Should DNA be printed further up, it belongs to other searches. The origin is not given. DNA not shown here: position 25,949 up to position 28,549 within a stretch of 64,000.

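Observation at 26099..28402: ZnuA-type binding protein with a whole beta-propeller-like domain nested in its His-rich loop (possible built-in AztD-like metallochaperone)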

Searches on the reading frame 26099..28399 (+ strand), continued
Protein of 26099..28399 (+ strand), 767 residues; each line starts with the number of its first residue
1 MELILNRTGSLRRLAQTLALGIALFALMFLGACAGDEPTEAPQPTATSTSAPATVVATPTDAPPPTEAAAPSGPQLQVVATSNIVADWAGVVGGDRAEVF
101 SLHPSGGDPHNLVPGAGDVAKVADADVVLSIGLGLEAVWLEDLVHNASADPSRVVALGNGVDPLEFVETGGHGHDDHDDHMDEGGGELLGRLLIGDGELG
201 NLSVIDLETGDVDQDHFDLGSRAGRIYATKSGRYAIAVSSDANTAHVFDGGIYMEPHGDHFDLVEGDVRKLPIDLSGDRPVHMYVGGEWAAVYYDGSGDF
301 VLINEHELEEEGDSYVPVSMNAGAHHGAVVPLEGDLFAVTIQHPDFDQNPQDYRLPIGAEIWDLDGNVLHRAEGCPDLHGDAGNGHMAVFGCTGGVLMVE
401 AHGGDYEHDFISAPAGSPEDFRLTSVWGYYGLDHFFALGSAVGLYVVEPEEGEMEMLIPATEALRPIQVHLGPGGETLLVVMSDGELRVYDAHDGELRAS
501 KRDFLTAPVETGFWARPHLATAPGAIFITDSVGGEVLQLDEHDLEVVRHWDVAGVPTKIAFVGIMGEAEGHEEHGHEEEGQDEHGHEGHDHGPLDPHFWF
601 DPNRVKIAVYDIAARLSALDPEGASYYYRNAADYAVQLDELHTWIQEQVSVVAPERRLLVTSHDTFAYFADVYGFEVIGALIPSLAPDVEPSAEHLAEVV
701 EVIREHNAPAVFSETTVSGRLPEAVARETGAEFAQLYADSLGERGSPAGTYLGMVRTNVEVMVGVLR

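Call 14: find_encoding_contigs(protein=P0034, flank=10000, max_places=3)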
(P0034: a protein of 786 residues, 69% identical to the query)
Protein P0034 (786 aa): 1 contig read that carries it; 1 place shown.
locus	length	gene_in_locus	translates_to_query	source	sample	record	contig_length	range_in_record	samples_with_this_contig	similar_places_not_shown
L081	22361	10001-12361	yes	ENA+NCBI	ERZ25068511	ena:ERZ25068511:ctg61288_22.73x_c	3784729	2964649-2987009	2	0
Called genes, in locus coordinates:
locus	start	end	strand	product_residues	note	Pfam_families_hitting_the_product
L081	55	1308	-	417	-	PF01979:Amidohydro_1, PF07969:Amidohydro_3 (weak)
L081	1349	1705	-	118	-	-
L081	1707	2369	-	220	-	-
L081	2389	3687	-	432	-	PF22039:HUTI_composite_bact (weak), PF01979:Amidohydro_1, PF07969:Amidohydro_3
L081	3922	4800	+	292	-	PF05685:Uma2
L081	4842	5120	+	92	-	-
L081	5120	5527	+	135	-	PF01850:PIN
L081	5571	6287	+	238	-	-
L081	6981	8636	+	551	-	PF02776:TPP_enzyme_N, PF00205:TPP_enzyme_M, PF02775:TPP_enzyme_C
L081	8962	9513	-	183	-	PF13420:Acetyltransf_4, PF13673:Acetyltransf_10, PF00583:Acetyltransf_1, PF08445:FR47, PF13508:Acetyltransf_7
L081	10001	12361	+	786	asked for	PF01297:ZnuA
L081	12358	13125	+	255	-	PF02463:SMC_N (faint), PF13476:AAA_23 (weak), PF00005:ABC_tran, PF13304:AAA_21 (faint)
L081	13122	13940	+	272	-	PF00950:ABC-3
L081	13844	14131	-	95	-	-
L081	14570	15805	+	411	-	PF01032:FecCD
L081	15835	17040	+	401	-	PF01497:Peripla_BP_2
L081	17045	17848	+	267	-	PF00005:ABC_tran, PF13304:AAA_21 (weak)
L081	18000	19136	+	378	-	PF13808:DDE_Tnp_1_assoc, PF01609:DDE_Tnp_1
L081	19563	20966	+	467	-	PF02514:CobN-Mg_chel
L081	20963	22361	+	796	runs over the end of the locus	PF02514:CobN-Mg_chel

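Call 33: find_homologous_proteins(query=L081:13122-13937:+, max_evalue=1e-20)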
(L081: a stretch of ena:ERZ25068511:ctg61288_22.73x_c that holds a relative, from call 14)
Query L081:13122-13937:+ (272 aa): 5470 proteins with E <= 1e-20 among 8000 candidates; the best 120 are listed.
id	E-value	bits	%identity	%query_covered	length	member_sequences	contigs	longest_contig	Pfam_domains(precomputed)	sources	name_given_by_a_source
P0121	2.2e-152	524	97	100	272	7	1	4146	PF00950.23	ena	-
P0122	1.1e-133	463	84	99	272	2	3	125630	PF00950.23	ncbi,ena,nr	ncbi:MAG: metal ABC transporter permease [Chloroflexi bacterium]|nr:metal ABC transporter permease [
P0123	8.4e-133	460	86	99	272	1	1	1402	PF00950.23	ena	-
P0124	1.7e-132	459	83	99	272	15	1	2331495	PF00950.23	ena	-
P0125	9.9e-132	457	85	99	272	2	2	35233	PF00950.23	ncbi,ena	-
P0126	1.2e-131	456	85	99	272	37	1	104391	PF00950.23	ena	-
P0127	2.3e-131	455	85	99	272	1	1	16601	PF00950.23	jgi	-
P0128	3.9e-131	455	85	99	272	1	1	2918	PF00950.23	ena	-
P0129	3.9e-131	455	85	100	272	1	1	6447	PF00950.23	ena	-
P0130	1.2e-130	453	85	99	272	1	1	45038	PF00950.23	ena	-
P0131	1.4e-130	453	84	99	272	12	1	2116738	PF00950.23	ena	-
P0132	2.6e-130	452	84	99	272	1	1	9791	PF00950.23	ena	-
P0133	3.0e-130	452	84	99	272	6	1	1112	PF00950.23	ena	-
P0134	7.9e-130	450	83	99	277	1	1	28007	PF00950.23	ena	-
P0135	9.7e-130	450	83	99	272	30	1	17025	PF00950.23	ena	-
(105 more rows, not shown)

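Call 34: predict_structure(alignment_id=A1)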
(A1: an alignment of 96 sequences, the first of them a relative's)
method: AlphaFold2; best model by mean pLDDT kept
length: 767 residues; sequences in the alignment: 96
mean_pLDDT: 83.0   pTM: 0.55
mean pLDDT of the five models: 83.0, 81.7, 80.9, 80.5, 80.1
residues with pLDDT >= 90: 432; 70-90: 201; 50-70: 49; < 50: 85
segments of 3 or more residues with pLDDT < 50: 1-7, 33-67, 167-185, 567-590
pLDDT, mean of each block of 10 residues (from residue 1): 45 78 78 42 30 32 43 87 95 96 82 81 93 72 82 83 55 36 56 89 94 93 85 90 91 77 89 92 89 93 95 96 93 95 94 94 97 91 95 97 93 93 94 93 96 96 92 92 95 95 80 78 94 94 94 92 67 34 37 76 92 95 94 97 97 92 81 89 62 78 91 84 89 90 91 96 94
secondary structure, 60 per line:
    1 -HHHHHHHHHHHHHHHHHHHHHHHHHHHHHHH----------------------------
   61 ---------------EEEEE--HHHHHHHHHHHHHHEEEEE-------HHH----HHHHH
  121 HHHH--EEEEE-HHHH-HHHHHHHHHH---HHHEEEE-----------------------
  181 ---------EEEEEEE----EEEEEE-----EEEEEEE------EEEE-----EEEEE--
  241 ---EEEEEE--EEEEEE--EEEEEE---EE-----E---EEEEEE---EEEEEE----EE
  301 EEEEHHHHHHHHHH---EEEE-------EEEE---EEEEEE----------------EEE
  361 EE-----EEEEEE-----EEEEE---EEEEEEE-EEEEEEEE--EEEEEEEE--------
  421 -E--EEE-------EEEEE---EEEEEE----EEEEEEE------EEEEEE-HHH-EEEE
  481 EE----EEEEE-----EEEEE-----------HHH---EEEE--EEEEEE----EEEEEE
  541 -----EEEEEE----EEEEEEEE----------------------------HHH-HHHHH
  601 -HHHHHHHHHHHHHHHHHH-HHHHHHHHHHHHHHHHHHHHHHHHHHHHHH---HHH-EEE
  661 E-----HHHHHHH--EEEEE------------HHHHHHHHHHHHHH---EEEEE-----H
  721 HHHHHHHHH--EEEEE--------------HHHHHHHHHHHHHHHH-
elements in order (helices of 4 or more, strands of 3 or more residues): H2-32 E76-80 H83-96 E97-101 H116-124 E127-131 H133-136 H138-147 E154-157 E190-196 E201-206 E212-218 E225-228 E234-238 E244-249 E252-257 E260-265 E280-285 E289-294 E299-304 H305-314 E318-321 E329-332 E336-341 E358-362 E368-373 E379-383 E387-393 E395-402 E405-412 E425-427 E435-439 E443-448 E453-459 E466-471 E477-482 E487-491 E497-501 E519-522 E525-530 E535-540 E546-551 E556-563 H596-600 H602-619 H621-650 E658-661 H667-673 E676-680 H693-706 E710-714 H720-729 E732-736 H751-766

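Call 38: fold_search(model_id=the predicted structure, library=pdb)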
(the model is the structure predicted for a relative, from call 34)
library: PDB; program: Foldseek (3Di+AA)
matches with E <= 10: 1911; with E <= 0.001: 1612
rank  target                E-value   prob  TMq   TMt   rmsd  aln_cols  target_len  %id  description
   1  6cmk_A                8.6e-30  1.00  0.42  0.83   3.2       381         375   25  Crystal structure of Citrobacter koseri AztD (released 2019-03-13)
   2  6cmk_B                2.0e-28  1.00  0.43  0.84   3.1       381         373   25  Crystal structure of Citrobacter koseri AztD (released 2019-03-13)
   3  6n01_C                2.6e-28  1.00  0.42  0.85   2.8       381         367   24  Structure of apo AztD from Citrobacter koseri (released 2019-09-18)
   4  6n01_A                3.0e-28  1.00  0.42  0.85   3.0       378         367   25  Structure of apo AztD from Citrobacter koseri (released 2019-09-18)
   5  6n01_B                2.0e-27  1.00  0.42  0.85   2.9       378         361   24  Structure of apo AztD from Citrobacter koseri (released 2019-09-18)
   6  6ck1_B                3.7e-27  1.00  0.43  0.86   2.9       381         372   28  Crystal structure of Paracoccus denitrificans AztD (released 2019-03-06)
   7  6ck1_C                5.5e-27  1.00  0.43  0.86   2.8       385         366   28  Crystal structure of Paracoccus denitrificans AztD (released 2019-03-06)
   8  6ck1_D                1.4e-26  1.00  0.43  0.85   2.9       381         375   28  Crystal structure of Paracoccus denitrificans AztD (released 2019-03-06)
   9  6ck1_A                1.8e-26  1.00  0.43  0.85   2.9       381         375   28  Crystal structure of Paracoccus denitrificans AztD (released 2019-03-06)
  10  5uxs                  2.9e-14  1.00  0.22  0.58   3.3       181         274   33  X ray structure of the periplasmic ligand binding protein YfeA from Yersinia pestis (released 2017-07-12)
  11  6xpn_A                4.0e-14  1.00  0.20  0.58   3.0       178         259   36  Z-loop Deletion Mutant of AztC from Paracoccus denitrificans (released 2020-08-26)
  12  5w57_A                4.7e-14  1.00  0.21  0.54   3.2       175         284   35  Structure of Holo AztC (released 2017-09-20)
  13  7me1_A                5.9e-14  1.00  0.21  0.58   3.0       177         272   32  YfeA oligomer crystal 1, form 1 (released 2021-08-25)
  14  1l0q_A                7.7e-14  1.00  0.29  0.51   6.4       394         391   12  Tandem YVTN beta-propeller and PKD domains from an archaeal surface layer protein (released 2002-11-06)
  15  7me2_A                8.6e-14  1.00  0.21  0.55   3.0       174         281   33  YfeA oligomer crystal 2, form 2 (released 2021-08-25)
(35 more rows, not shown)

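Call 47: search_protein_families(library=ncbifam, proteins=[L053:8786-9841:+, L057:10067-11203:+, L057:11342-12484:+, L054:10187-11302:+], max_evalue=0.00001)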
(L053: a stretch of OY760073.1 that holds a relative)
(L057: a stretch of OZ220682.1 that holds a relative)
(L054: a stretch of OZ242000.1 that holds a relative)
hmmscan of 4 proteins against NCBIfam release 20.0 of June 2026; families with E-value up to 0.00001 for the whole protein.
L053:8786-9841:+ (352 aa): 1 family
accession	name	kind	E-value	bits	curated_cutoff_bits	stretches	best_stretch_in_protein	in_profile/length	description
NF038015.2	AztD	exception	1.2e-38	132.8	400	1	28-350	36-354/356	zinc metallochaperone AztD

L057:10067-11203:+ (379 aa): 1 family
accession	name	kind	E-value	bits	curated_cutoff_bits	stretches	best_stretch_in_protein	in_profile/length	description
NF038015.2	AztD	exception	1.9e-31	109.1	400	1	4-377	6-354/356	zinc metallochaperone AztD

L057:11342-12484:+ (381 aa): 1 family
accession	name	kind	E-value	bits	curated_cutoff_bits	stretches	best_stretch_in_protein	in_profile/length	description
NF038015.2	AztD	exception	3.3e-28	98.5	400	1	5-379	7-354/356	zinc metallochaperone AztD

L054:10187-11302:+ (372 aa): 8 families
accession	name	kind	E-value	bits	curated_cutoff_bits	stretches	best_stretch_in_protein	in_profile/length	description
NF040870.1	AztC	equivalog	2.9e-75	253.3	350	2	185-371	90-277/277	zinc ABC transporter substrate-binding protein AztC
NF053842.1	MnTportMntCDein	equivalog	1.6e-73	247.3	400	2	184-369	95-280/281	manganese ABC transporter substrate-binding protein MntC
TIGR03772.1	anch_rpt_subst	equivalog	1.3e-52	179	350.45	2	194-368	311-482/486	anchored repeat ABC transporter, substrate-binding protein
NF053703.1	Mn_SBP_EfaA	exception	4.5e-47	160.7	485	2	198-370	137-308/310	Mn/Fe ABC transporter substrate-binding lipoprotein EfaA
NF040928.1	ABC_lipo_SloC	subfamily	1.6e-39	135.9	525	2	195-371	127-302/304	metal ABC transporter substrate-binding lipoprotein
NF047355.1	ABC_bind_Mn_Staph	exception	2.4e-36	125.6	500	2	197-371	135-308/309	manganese ABC transporter substrate-binding lipoprotein MntC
NF033605.1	Zn_bnd_ABC_AdcA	exception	4.2e-29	101.9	700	1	175-346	126-295/517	zinc ABC transporter substrate-binding lipoprotein AdcA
NF007091.2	PRK09545.1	equivalog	3e-26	92.4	268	2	166-341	116-287/318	zinc ABC transporter substrate-binding protein ZnuA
